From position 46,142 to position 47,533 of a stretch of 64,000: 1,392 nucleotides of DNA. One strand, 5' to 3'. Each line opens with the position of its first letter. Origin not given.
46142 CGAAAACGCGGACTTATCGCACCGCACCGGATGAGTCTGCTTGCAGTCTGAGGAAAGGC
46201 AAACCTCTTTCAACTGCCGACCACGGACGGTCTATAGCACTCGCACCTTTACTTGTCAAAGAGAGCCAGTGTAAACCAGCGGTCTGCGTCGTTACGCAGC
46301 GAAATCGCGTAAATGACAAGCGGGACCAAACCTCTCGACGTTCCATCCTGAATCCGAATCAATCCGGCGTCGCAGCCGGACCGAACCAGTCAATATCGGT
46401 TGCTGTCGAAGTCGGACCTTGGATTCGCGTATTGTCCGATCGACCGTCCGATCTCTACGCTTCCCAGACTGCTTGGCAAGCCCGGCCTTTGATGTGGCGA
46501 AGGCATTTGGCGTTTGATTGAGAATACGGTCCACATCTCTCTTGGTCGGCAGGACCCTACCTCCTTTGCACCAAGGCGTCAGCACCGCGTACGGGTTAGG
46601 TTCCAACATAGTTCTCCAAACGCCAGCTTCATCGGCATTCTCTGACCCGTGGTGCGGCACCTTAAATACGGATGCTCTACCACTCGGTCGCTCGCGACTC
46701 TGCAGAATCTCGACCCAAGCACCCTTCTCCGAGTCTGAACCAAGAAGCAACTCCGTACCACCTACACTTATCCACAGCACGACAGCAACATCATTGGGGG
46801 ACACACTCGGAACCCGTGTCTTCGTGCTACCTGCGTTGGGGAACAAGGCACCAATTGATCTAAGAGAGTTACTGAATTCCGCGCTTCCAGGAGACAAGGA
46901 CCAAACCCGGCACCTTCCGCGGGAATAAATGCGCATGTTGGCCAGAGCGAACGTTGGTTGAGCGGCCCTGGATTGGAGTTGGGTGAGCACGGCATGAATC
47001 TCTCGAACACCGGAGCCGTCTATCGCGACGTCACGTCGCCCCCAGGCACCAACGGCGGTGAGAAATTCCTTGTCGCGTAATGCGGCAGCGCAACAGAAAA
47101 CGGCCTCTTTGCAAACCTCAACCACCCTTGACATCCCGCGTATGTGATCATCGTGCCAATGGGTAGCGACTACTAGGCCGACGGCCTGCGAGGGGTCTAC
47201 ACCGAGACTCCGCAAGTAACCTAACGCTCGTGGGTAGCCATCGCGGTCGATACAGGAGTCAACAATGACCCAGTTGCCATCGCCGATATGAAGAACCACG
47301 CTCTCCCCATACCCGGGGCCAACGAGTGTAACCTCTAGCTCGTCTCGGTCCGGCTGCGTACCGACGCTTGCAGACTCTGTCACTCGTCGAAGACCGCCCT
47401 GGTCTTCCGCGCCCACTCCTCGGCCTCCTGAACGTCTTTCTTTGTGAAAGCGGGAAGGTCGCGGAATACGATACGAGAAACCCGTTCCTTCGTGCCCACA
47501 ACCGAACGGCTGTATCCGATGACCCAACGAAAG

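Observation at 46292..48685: Three-gene minus-strand cassette (unknown 229 aa - unknown acidic 199 aa - ComEC-like MBL-fold protein) beside IS630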

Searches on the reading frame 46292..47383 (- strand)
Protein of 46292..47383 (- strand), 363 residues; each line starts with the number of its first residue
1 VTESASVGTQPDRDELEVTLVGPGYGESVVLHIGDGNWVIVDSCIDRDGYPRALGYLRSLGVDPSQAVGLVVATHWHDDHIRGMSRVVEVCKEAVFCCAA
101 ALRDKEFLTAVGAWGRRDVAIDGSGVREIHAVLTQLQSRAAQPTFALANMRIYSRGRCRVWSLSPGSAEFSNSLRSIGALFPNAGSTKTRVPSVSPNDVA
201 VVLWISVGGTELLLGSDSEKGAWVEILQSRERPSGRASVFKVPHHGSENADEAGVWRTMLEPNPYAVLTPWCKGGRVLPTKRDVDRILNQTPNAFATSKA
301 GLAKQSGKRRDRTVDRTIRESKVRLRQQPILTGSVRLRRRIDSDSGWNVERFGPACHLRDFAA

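Call 3: search_protein_families(library=pfam, proteins=[window:46292-47383:-], max_evalue=1)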
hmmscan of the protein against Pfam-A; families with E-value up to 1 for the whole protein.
window:46292-47383:- (363 aa): 2 families
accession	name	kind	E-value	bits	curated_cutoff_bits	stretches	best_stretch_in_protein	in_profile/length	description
PF00753.33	Lactamase_B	-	2.3e-06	28.1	22.7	1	22-106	2-82/196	Metallo-beta-lactamase superfamily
PF12706.13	Lactamase_B_2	-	0.0063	16.6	27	1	37-100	1-64/200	Beta-lactamase superfamily domain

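Call 4: search_protein_families(library=padloc, proteins=[window:46292-47383:-], max_evalue=1)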
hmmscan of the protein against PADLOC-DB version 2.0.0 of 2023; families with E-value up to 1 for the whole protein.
window:46292-47383:- (363 aa): 5 families
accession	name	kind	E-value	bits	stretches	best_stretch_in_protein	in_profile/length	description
PDLC03854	LmuA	-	2.1e-08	31.7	2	196-292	212-308/345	-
PDLC03805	RTasMBL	-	3.4e-07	27.7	1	62-291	42-278/322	DRT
PDLC04676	PDC-M48B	-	0.0041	14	1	196-252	214-273/357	-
PDLC02158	Avs1a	-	0.035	11.3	0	66-89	49-72/392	-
PDLC04673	PDC-M48B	-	0.052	10.9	1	24-103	10-87/296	-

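Call 5: search_protein_families(library=ncbifam, proteins=[window:46292-47383:-], max_evalue=1)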
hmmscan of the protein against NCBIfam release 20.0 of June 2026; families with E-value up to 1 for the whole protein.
window:46292-47383:- (363 aa): 13 families
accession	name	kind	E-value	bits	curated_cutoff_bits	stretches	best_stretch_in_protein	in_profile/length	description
TIGR00361.1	ComEC_Rec2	equivalog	0.00021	19.6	190.05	1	194-249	560-613/663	DNA internalization-related competence protein ComEC/Rec2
NF049846.1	blaAHM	exception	0.00025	20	590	2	16-93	63-135/304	AHM family subclass B3-like metallo-beta-lactamase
NF012229.1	bla_class_B_core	domain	0.00048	20.3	100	1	26-86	14-70/139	metallo-beta-lactamase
NF008580.0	PRK11539.1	equivalog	0.00053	18.5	969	1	196-256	620-679/758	ComEC family protein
NF058524.1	6A-MBL_enzyme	equivalog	0.00062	19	220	1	66-87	55-76/346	anti-phage 6A-MBL system MBL-fold protein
NF047896.1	blaMIM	exception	0.003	17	640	1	26-97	69-138/306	MIM family subclass B3 metallo-beta-lactamase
NF041809.1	Avs1a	equivalog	0.0066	15.2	420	0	65-89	44-68/387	AVAST type 1 anti-phage system MBL fold metallo-hydrolase Avs1a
NF000469.2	CAR_gen_B3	exception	0.0099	14.9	500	1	52-92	98-137/311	CAR family subclass B3 metallo-beta-lactamase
TIGR03413.1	GSH_gloB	equivalog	0.012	15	200.8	1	70-100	46-76/248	hydroxyacylglutathione hydrolase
NF000456.2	blaMSI-1_fam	exception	0.015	14.5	550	1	21-103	43-122/289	MSI-1 family subclass B3 metallo-beta-lactamase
NF047893.1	blaSAM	exception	0.051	12.9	550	1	26-101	63-136/295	SAM family subclass B3 metallo-beta-lactamase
NF033088.2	bla_subclass_B1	equivalog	0.071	12.7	200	1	36-86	40-87/217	subclass B1 metallo-beta-lactamase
NF000441.2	blaMUS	exception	0.088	12.2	540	1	29-86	51-105/246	MUS family subclass B1 metallo-beta-lactamase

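Call 7: search_protein_families(library=phrogs, proteins=[window:46292-47383:-], max_evalue=1)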
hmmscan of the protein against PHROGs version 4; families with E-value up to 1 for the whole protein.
window:46292-47383:- (363 aa): 5 families
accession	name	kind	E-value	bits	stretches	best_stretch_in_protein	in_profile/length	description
phrog_28593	-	unknown function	2.8e-31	110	1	17-296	12-300/363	-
phrog_14556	-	unknown function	7.1e-07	29.3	1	8-91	127-205/451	-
phrog_7043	-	tail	7.4e-07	29.1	2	195-248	768-819/1077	tail protein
phrog_17000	-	unknown function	0.26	12.6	1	60-110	57-106/128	-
phrog_392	-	other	0.6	10.5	1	58-89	43-73/348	metal-dependent hydrolase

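Call 10: find_homologous_proteins(query=window:46292-47383:-)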
Query window:46292-47383:- (363 aa): 2462 proteins with E <= 0.001 among 8000 candidates; the best 120 are listed.
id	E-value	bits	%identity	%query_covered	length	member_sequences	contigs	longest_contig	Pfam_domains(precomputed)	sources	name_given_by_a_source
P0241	3.6e-243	824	100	100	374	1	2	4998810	PF00753.34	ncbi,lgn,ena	-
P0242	3.7e-224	762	93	100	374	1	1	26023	PF00753.34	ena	-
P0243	6.9e-173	593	72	100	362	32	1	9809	PF00753.34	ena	-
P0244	4.0e-168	577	70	100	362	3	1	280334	PF00753.34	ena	-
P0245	1.2e-158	546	67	98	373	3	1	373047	-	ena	-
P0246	1.0e-156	540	66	100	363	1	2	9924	PF00753.34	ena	-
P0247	3.7e-153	528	69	95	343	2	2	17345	PF00753.34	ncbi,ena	-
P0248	3.0e-149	515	67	92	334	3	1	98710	-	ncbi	-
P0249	1.7e-147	509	64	95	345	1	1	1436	PF00753.34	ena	-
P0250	3.1e-147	509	62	100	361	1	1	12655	PF00753.34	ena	-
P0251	1.9e-144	499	60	100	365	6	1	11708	PF00753.34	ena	-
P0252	4.2e-144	498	61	100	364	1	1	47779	PF00753.34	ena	-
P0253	5.4e-144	498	61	99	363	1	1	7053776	PF00753.34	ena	-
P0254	1.1e-143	497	61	99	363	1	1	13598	PF00753.34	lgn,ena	-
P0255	1.5e-142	493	62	98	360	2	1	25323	PF00753.34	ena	-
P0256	5.7e-142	491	59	100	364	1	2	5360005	PF00753.34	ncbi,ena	-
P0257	3.6e-141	489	61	99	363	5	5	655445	PF00753.34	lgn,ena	-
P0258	6.3e-141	488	60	100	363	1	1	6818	PF00753.34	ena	-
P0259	1.4e-140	487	58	100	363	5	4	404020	PF00753.34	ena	-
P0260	1.9e-140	486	60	99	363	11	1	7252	PF00753.34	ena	-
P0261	2.0e-140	486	59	100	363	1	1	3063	PF00753.34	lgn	-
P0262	3.1e-140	486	60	99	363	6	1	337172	PF00753.34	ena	-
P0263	1.6e-139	483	59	99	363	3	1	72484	PF00753.34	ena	-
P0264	2.3e-139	483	59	100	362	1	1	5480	PF00753.34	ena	-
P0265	2.7e-139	482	58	98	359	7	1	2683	PF00753.34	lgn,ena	-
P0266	4.4e-139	482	59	100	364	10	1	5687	PF00753.34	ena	-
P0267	9.8e-139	481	60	99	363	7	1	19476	PF00753.34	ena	-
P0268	1.1e-138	481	60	99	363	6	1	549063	PF00753.34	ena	-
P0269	1.1e-138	480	60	100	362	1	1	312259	PF00753.34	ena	-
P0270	1.2e-138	480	58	99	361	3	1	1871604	PF00753.34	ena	-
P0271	2.1e-138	480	61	98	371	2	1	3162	PF00753.34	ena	-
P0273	6.1e-138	478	59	98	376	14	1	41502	PF00753.34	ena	-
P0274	1.3e-137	477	58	97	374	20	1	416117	PF00753.34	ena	-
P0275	1.8e-137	476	59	99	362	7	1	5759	PF00753.34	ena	-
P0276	3.5e-137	476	61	98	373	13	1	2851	PF00753.34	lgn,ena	-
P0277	4.0e-137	475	59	99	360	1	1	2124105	PF00753.34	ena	-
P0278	4.2e-137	475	59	100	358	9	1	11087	PF00753.34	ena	-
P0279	7.1e-137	475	57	98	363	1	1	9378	PF00753.34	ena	-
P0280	1.1e-136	474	58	100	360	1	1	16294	PF00753.34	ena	-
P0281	1.2e-136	474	60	98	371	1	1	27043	PF00753.34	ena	-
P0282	1.3e-136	474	58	99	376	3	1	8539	PF00753.34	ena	-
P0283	2.4e-136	473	58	97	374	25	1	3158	PF00753.34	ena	-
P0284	3.2e-136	472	58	97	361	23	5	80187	PF00753.34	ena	-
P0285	3.5e-136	472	61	99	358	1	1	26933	PF00753.34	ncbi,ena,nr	ncbi:MAG: MBL fold metallo-hydrolase [Gemmatimonadota bacterium]|nr:MBL fold metallo-hydrolase [Gemm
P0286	3.6e-136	472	56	99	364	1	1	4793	PF00753.34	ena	-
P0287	4.5e-136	472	56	98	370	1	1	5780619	PF00753.34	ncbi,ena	-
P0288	8.1e-136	471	59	98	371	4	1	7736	PF00753.34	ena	-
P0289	9.2e-136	471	57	97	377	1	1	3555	PF00753.34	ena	-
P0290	1.0e-135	471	61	97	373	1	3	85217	PF00753.34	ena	-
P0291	1.3e-135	470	57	98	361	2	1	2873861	PF00753.34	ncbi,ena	-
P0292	1.4e-135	470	58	100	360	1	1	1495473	PF00753.34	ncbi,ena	-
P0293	1.4e-135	470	56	100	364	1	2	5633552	PF00753.34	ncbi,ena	-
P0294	1.5e-135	470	57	99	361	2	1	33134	PF00753.34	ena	-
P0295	1.8e-135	470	55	100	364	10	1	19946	PF00753.34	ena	-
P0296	2.2e-135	470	58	99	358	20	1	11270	PF00753.34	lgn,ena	-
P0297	2.5e-135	469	58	98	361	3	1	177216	PF00753.34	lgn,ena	-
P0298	3.0e-135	469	57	97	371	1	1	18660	PF00753.34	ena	-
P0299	3.6e-135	469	57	100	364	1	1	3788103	PF00753.34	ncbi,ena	-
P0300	5.6e-135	468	58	100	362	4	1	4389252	PF00753.34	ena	-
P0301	6.1e-135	468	58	98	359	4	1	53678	PF00753.34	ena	-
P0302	6.3e-135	468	58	98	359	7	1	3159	PF00753.34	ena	-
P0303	7.0e-135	468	56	98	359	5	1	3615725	PF00753.34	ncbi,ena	-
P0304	7.1e-135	468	58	98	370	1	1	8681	PF00753.34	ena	-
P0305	7.4e-135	468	55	99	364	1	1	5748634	PF00753.34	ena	-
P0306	8.1e-135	468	57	98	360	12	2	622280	PF00753.34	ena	-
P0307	8.2e-135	468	55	99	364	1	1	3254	PF00753.34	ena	-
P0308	1.1e-134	467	57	98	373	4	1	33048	PF00753.34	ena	-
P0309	1.2e-134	467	59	99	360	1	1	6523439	PF00753.34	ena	-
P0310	1.9e-134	467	57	97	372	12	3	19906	PF00753.34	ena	-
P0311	2.5e-134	466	56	99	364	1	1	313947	PF00753.34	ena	-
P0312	3.1e-134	466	58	97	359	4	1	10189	PF00753.34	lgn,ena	-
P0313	3.4e-134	466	58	97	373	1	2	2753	PF00753.34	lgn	-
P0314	7.2e-134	465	57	99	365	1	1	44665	PF00753.34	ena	-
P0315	7.2e-134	465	57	99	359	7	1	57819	PF00753.34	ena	-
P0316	1.0e-133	464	58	98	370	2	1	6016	PF00753.34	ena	-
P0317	1.1e-133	464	58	100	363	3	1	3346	PF00753.34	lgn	-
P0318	1.5e-133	464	59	98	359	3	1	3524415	PF00753.34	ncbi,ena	-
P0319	1.6e-133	464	59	99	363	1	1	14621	PF00753.34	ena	-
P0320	2.0e-133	463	56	97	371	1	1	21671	PF00753.34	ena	-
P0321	2.1e-133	463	59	99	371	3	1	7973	PF00753.34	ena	-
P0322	2.7e-133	463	57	99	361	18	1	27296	PF00753.34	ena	-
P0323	2.9e-133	463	55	99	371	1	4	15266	PF00753.34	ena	-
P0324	3.0e-133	463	58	98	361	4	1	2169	PF00753.34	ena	-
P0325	3.6e-133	462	56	100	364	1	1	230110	PF00753.34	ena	-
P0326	3.9e-133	462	58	97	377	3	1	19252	PF00753.34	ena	-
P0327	4.2e-133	462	56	99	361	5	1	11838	PF00753.34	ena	-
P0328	5.4e-133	462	59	97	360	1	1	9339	PF00753.34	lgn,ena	-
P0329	6.5e-133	462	57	98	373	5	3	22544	PF00753.34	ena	-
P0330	7.3e-133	461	56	100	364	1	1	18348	PF00753.34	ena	-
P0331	7.6e-133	461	55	99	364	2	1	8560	PF00753.34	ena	-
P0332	7.7e-133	461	57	97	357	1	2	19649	PF00753.34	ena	-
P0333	8.5e-133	461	58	99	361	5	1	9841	PF00753.34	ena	-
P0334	9.6e-133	461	57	98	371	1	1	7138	PF12706.14,PF00753.34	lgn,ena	-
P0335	1.1e-132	461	57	100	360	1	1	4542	PF00753.34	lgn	-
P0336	1.2e-132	461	57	98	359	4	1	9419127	PF00753.34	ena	-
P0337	1.4e-132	460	58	99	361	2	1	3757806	PF12706.14,PF00753.34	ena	-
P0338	1.8e-132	460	57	98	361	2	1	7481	PF00753.34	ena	-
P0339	1.8e-132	460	57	100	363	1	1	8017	PF00753.34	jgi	-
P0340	2.0e-132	460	56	100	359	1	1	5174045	PF00753.34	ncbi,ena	-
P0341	2.1e-132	460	55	100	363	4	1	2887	PF00753.34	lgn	-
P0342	2.2e-132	460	55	99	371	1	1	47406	PF00753.34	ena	-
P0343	2.6e-132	460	58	98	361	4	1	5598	PF00753.34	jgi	-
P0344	3.0e-132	459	57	97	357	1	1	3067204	PF00753.34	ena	-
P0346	4.2e-132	459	59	97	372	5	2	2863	PF00753.34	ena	-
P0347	5.8e-132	458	57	97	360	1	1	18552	PF00753.34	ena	-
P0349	1.5e-131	457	57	98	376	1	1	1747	PF00753.34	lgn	-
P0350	1.7e-131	457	57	99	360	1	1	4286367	PF00753.34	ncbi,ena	-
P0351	2.3e-131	456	57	100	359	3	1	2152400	PF12706.14,PF00753.34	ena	-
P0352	2.4e-131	456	56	98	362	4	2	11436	PF00753.34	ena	-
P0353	2.5e-131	456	57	96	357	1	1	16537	PF00753.34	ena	-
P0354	2.6e-131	456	58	97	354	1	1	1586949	PF00753.34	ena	-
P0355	2.9e-131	456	56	98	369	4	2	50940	PF00753.34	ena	-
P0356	4.1e-131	456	55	98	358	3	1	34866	PF00753.34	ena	-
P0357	5.5e-131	455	57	99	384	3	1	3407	PF00753.34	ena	-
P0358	6.1e-131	455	56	97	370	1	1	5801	PF00753.34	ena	-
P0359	6.6e-131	455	56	98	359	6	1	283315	PF00753.34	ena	-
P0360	1.3e-130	454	54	100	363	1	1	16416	PF00753.34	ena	-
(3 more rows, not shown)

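Call 29: search_solved_structures(query=window:46292-47383:-, max_evalue=0.1, show_alignments=2)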
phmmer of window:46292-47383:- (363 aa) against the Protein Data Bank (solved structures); distinct sequences matched with E-value up to 0.1: 4.
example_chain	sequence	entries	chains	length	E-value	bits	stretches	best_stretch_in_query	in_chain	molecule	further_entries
9ic4_A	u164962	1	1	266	0.00027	23.5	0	196-251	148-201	Competence protein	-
30bt_A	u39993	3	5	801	0.0011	21.5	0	197-251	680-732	Beta-lactamase-like domain | ComEC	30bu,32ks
6auf_B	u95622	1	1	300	0.042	16.2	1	29-98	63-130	Beta-lactamase-like protein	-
4gyu_A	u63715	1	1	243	0.069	15.5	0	23-86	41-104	Beta-lactamase NDM-1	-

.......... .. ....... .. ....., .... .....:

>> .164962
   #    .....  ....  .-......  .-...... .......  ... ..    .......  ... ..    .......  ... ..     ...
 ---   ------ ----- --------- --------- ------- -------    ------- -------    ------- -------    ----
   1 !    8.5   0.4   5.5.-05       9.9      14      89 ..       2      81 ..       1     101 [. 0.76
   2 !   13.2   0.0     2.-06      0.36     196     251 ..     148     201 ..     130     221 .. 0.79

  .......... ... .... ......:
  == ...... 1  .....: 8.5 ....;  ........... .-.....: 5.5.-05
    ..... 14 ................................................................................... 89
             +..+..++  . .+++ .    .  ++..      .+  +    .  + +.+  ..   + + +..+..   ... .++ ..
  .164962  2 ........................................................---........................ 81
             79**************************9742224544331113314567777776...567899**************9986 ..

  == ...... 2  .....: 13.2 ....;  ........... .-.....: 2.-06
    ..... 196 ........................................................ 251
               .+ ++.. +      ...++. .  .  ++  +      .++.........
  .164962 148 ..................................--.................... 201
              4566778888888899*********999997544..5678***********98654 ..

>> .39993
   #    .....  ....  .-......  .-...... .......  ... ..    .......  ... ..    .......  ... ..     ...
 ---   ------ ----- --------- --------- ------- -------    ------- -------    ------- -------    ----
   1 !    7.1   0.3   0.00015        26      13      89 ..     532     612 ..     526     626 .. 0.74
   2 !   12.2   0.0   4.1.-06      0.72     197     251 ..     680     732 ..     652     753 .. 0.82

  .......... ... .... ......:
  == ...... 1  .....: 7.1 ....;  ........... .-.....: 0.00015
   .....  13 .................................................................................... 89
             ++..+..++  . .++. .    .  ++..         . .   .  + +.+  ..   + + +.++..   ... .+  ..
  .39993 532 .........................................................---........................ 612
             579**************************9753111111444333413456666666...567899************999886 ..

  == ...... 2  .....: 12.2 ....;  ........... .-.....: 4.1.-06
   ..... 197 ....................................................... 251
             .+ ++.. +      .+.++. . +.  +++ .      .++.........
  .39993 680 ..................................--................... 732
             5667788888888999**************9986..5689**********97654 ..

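Call 91: search_dna_similar(query=window:46292-47383:-, collection=phages, mode=protein, max_evalue=0.00001, max_rows=15)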
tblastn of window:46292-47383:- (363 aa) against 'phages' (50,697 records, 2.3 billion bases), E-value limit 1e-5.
Records with a match: 1; places in all: 1; records where one place covers at least 80% of the query: 0.
Best place of each record, by identity: <60% 1.
By first word of the organism name: Bacteriophage 1.
By host as written in the record: - 1.
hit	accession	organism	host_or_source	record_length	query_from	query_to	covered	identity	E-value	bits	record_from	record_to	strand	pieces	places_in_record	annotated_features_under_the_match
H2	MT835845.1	Bacteriophage sp.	human fecal samples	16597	12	287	76%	22.7%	5e-7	57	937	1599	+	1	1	record has no annotation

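Call 92: search_dna_similar(query=window:46292-47383:-, collection=plasmids, mode=protein, max_evalue=1e-10, max_rows=25)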
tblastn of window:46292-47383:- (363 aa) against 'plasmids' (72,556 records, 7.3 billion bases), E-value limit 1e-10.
Records with a match: 2; places in all: 2; records where one place covers at least 80% of the query: 1.
Best place of each record, by identity: <60% 2.
By first word of the organism name: Adhaeribacter 1; Pantoea 1.
By predicted mobility (MOB-suite, as given by PLSDB): non-mobilizable 1; conjugative 1.
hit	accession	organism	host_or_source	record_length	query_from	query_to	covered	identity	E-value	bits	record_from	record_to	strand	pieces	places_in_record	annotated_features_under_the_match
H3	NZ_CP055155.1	Adhaeribacter swui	Cell culture,Mud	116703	10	358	96%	28.8%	1e-41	162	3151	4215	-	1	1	MBL fold metallo-hydrolase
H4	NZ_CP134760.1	Pantoea agglomerans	Allium cepa,cell culture,bulb ...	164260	17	305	80%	28.8%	7e-35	142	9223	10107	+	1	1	hypothetical protein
